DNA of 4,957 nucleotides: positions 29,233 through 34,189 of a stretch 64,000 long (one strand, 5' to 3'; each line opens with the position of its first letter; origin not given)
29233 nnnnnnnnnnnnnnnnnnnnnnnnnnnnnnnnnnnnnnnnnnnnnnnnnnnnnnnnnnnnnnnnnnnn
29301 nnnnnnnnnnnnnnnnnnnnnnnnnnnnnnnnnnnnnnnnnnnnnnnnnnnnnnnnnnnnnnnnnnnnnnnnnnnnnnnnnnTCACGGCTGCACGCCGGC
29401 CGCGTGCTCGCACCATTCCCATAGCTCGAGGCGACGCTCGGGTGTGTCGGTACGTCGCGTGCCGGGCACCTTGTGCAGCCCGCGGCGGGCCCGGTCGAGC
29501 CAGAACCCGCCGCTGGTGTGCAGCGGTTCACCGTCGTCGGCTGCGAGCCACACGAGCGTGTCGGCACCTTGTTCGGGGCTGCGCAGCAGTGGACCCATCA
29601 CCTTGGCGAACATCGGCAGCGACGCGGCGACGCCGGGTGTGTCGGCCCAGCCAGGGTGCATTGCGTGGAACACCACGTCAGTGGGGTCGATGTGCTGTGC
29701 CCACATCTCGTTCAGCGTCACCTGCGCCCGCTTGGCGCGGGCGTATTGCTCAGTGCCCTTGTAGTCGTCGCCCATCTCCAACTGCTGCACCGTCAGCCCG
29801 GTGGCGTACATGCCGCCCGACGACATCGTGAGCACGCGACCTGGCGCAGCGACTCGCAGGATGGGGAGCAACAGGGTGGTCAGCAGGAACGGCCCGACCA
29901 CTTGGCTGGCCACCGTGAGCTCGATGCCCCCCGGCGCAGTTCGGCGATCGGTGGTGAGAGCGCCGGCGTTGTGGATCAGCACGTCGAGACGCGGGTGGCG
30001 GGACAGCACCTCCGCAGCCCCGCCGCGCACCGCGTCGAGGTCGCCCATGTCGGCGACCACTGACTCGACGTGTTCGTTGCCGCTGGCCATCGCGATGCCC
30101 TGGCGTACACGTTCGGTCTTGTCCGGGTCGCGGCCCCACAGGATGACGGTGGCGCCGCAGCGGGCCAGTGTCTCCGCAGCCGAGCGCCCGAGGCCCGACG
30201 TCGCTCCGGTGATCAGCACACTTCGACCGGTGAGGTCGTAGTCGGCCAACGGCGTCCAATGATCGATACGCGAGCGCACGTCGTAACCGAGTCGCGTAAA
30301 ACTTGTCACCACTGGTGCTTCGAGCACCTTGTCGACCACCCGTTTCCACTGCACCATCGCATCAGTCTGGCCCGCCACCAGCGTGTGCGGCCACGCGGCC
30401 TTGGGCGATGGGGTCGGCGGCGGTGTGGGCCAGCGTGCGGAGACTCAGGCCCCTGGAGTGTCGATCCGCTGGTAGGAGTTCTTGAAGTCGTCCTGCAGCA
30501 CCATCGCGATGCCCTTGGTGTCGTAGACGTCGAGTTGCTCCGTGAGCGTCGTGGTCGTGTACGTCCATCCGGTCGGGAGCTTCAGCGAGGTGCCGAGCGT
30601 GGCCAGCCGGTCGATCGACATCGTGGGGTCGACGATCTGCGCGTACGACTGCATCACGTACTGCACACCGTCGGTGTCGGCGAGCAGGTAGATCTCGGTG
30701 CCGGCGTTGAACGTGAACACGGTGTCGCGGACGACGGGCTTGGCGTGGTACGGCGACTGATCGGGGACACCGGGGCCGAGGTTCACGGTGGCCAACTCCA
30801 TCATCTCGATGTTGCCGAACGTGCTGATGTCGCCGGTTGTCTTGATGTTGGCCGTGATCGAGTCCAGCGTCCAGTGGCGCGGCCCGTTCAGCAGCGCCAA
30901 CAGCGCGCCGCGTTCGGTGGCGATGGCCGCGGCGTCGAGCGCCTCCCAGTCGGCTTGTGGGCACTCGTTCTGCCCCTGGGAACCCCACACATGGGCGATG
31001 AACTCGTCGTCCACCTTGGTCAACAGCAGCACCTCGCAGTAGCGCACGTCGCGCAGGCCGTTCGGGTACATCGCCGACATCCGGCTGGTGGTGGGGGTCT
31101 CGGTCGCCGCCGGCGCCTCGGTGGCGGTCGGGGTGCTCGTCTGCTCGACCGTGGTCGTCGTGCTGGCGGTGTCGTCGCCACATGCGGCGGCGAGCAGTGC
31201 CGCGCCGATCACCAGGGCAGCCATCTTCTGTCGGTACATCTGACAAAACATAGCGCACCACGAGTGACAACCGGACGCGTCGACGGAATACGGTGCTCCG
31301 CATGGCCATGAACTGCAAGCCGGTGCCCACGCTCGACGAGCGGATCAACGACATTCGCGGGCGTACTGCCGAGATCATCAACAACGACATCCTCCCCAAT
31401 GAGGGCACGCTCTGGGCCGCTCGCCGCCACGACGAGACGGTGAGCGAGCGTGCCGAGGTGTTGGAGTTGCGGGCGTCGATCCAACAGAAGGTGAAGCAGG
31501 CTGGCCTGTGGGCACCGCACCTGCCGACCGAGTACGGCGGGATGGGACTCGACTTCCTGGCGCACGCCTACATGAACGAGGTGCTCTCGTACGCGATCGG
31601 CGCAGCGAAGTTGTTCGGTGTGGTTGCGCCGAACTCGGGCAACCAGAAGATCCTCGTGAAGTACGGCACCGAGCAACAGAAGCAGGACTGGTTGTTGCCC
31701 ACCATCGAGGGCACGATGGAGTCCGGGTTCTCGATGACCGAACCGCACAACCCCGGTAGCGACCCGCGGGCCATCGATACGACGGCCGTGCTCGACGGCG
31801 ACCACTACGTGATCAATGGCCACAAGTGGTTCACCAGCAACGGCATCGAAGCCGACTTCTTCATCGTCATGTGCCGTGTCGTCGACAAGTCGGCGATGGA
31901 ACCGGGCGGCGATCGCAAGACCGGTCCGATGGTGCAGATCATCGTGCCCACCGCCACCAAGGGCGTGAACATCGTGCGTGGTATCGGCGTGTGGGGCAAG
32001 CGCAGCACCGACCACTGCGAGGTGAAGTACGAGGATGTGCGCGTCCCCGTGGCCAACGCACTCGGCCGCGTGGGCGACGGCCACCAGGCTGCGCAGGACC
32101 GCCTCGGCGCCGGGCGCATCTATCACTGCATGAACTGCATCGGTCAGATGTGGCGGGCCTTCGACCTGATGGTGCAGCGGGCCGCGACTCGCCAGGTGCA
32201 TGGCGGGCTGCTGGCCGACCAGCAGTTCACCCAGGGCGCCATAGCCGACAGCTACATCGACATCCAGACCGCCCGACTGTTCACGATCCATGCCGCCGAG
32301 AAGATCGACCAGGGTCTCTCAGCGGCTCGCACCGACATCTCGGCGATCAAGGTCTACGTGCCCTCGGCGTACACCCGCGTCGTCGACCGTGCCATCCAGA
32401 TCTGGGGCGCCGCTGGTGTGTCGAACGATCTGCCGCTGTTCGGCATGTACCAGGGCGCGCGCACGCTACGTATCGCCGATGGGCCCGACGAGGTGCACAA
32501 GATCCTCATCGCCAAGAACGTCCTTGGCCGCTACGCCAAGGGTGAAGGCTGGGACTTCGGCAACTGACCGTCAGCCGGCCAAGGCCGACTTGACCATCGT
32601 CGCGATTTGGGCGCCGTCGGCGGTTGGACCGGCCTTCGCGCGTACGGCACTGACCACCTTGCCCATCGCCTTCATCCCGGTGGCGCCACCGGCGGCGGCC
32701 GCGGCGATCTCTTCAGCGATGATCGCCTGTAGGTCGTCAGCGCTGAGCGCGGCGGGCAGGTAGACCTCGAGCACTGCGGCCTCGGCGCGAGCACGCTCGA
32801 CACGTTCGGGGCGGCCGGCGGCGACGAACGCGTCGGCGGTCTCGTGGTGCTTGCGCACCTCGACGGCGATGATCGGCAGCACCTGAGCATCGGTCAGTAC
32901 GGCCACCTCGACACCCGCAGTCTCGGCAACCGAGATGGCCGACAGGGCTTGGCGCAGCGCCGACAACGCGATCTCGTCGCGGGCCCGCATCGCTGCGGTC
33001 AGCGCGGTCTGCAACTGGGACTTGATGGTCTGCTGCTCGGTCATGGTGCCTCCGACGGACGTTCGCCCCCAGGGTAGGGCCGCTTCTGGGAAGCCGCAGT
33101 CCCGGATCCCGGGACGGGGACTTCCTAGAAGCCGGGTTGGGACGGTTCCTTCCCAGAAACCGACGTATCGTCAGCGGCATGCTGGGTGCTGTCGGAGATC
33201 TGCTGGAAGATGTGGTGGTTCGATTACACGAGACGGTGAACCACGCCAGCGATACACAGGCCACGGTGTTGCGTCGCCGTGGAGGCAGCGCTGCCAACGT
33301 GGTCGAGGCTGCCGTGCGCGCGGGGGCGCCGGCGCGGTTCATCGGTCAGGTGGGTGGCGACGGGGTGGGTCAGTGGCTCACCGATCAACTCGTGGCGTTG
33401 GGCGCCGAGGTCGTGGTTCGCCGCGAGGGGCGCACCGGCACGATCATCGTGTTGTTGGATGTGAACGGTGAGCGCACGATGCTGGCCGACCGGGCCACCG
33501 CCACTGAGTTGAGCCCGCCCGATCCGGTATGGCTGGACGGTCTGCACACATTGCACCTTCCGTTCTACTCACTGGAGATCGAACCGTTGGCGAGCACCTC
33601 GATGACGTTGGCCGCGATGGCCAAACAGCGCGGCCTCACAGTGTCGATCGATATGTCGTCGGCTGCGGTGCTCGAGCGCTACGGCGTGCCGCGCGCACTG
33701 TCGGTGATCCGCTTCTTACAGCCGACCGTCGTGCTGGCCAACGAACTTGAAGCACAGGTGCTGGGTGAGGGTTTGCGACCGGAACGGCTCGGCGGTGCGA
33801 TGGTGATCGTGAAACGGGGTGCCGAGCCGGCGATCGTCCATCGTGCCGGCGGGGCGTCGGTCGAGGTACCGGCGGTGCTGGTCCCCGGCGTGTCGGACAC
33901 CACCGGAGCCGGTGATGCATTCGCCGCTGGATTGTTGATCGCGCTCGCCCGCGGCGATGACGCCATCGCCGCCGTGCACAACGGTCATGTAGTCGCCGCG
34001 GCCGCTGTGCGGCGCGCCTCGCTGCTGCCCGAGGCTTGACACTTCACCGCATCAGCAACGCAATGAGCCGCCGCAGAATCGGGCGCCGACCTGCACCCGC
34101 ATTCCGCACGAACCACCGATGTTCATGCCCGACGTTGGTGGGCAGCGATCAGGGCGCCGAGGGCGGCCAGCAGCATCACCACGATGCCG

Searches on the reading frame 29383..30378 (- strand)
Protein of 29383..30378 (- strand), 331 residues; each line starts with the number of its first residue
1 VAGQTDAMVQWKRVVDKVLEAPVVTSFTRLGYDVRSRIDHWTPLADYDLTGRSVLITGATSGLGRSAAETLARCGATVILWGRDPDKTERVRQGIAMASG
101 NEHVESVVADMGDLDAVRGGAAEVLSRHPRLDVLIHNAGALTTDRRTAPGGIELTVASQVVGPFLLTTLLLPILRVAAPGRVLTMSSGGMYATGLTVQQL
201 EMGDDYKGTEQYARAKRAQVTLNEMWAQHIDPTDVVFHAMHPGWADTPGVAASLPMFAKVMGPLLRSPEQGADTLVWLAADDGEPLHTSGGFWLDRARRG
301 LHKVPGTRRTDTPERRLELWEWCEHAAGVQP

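Call 3: search_protein_families(library=pfam, proteins=[window:29383-30378:-], max_evalue=0.01)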
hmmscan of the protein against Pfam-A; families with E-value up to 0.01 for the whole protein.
window:29383-30378:- (331 aa): 4 families
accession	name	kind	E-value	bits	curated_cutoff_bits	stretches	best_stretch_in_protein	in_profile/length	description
PF00106.31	adh_short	-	1.3e-23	83.9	26.6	1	53-251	2-188/195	short chain dehydrogenase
PF13561.12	adh_short_C2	-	3.8e-18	66.4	27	1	58-282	1-220/236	Enoyl-(Acyl carrier protein) reductase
PF08659.16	KR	-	2.7e-09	37.6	22.6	1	54-143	3-94/180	KR domain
PF01370.27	Epimerase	-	1.2e-08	35.1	20.9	1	54-228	1-158/240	NAD dependent epimerase/dehydratase family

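Call 46: search_protein_families(library=ncbifam, proteins=[window:29383-30378:-], max_evalue=0.001)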
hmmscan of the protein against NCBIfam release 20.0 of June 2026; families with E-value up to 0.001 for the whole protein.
window:29383-30378:- (331 aa): 199 families (the best 25 are shown)
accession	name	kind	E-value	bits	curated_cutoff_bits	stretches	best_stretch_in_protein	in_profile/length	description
NF004846.0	PRK06197.1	subfamily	2.6e-37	128.7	268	1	39-282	4-254/306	oxidoreductase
NF004845.0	PRK06196.1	subfamily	8.3e-37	127.2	414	1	44-298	22-278/320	oxidoreductase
NF004513.0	PRK05854.1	subfamily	4e-24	85.2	282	1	47-251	11-217/314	SDR family oxidoreductase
NF009468.0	PRK12826.1-4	equivalog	3.6e-23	82.6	318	1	47-251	3-196/256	SDR family oxidoreductase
NF004791.0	PRK06138.1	equivalog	1.5e-20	73.6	312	1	48-249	2-190/252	SDR family oxidoreductase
NF009093.0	PRK12429.1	subfamily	1.8e-20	73.4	258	1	49-259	3-201/259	3-hydroxybutyrate dehydrogenase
NF006509.0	PRK08945.1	equivalog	2.4e-20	72.8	269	1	49-282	11-233/248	YciK family oxidoreductase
TIGR01963.1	PHB_DH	subfamily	5.7e-20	71.6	307.05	1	52-260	2-198/255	3-hydroxybutyrate dehydrogenase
TIGR01289.1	LPOR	equivalog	7e-20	71.8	331.35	1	52-177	4-131/315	protochlorophyllide reductase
NF005559.1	PRK07231.1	subfamily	8.9e-20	71.2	215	1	49-255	2-196/249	glucose 1-dehydrogenase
NF004526.0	PRK05872.1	subfamily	2.8e-19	69.3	276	1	46-221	5-176/297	short-chain dehydrogenase/reductase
NF004521.0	PRK05866.1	equivalog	1.5e-18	66.9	368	1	38-141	27-128/294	SDR family oxidoreductase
NF009931.0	PRK13394.1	subfamily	2.4e-18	66.5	340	1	48-262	4-207/262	3-hydroxybutyrate dehydrogenase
NF005539.0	PRK07201.1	equivalog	3.5e-18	65.7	549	1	48-189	367-510/657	SDR family oxidoreductase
NF005446.0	PRK07035.1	equivalog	4.8e-18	65.3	373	1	46-248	6-197/255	SDR family oxidoreductase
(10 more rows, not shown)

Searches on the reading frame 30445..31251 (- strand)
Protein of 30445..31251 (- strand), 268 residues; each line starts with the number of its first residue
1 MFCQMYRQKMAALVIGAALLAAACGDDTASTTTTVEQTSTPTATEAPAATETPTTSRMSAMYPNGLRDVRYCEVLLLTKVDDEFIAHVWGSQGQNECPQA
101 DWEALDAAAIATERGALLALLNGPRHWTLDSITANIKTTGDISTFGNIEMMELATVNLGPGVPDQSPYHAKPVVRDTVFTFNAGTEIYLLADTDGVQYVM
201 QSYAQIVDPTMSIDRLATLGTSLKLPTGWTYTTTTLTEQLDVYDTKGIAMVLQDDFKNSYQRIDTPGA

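Call 43: search_protein_families(library=pfam, proteins=[window:30445-31251:-], max_evalue=0.0001)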
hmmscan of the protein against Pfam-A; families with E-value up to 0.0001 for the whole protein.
window:30445-31251:- (268 aa): 0 families

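Call 46: search_protein_families(library=ncbifam, proteins=[window:30445-31251:-], max_evalue=0.001)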
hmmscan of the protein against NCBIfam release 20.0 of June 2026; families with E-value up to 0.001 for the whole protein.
window:30445-31251:- (268 aa): 1 family
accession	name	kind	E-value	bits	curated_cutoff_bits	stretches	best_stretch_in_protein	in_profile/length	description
TIGR03931.1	T7SS_Rv3446c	hypoth_equivalog_domain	0.00055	20.3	47.6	0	13-59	12-68/194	type VII secretion-associated protein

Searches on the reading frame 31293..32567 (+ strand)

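Call 43: search_protein_families(library=pfam, proteins=[window:31293-32567:+], max_evalue=0.0001)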
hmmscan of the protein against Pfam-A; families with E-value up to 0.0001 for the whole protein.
window:31293-32567:+ (424 aa): 4 families
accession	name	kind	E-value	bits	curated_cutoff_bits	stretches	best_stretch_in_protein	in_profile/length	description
PF00441.29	Acyl-CoA_dh_1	-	1.1e-34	120.2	22.4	1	261-411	1-150/150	Acyl-CoA dehydrogenase, C-terminal domain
PF02770.24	Acyl-CoA_dh_M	-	1.7e-19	70.2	33.3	1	146-249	2-97/97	Acyl-CoA dehydrogenase, middle domain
PF02771.21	Acyl-CoA_dh_N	-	4.1e-15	56.6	22.9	1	55-140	28-112/113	Acyl-CoA dehydrogenase, N-terminal domain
PF08028.16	Acyl-CoA_dh_2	-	1.2e-09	38.9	22.7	1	277-382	2-116/134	Acyl-CoA dehydrogenase, C-terminal domain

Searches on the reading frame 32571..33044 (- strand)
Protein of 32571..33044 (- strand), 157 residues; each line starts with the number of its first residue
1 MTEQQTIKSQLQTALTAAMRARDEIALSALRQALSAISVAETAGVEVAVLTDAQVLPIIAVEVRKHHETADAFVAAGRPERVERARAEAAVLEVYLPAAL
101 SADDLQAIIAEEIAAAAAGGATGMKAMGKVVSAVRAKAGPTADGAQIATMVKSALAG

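Call 43: search_protein_families(library=pfam, proteins=[window:32571-33044:-], max_evalue=0.0001)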
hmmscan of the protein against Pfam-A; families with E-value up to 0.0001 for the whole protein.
window:32571-33044:- (157 aa): 1 family
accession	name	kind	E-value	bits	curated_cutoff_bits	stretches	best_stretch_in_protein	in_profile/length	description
PF09424.15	YqeY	-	4.6e-34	118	27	1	8-155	1-143/143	Yqey-like protein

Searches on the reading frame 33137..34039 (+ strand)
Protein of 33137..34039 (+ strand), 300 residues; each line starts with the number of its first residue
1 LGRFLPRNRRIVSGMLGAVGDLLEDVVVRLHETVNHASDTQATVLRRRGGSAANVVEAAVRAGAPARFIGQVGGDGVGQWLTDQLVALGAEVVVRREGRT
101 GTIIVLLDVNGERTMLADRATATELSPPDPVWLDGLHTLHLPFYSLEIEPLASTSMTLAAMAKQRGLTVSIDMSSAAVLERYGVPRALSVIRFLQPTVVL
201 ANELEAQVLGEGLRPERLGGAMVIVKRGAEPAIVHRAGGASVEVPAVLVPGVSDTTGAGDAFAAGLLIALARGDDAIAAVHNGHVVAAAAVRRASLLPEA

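Call 43: search_protein_families(library=pfam, proteins=[window:33137-34039:+], max_evalue=0.0001)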
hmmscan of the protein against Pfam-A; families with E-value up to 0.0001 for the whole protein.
window:33137-34039:+ (300 aa): 2 families
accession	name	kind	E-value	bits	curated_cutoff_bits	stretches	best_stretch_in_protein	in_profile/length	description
PF00294.29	PfkB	-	9e-28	97.9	25.8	1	35-294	22-293/302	pfkB family carbohydrate kinase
PF25270.1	Khk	-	2.9e-06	27.1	35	1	217-294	275-350/365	Prokaryotic ketohexokinase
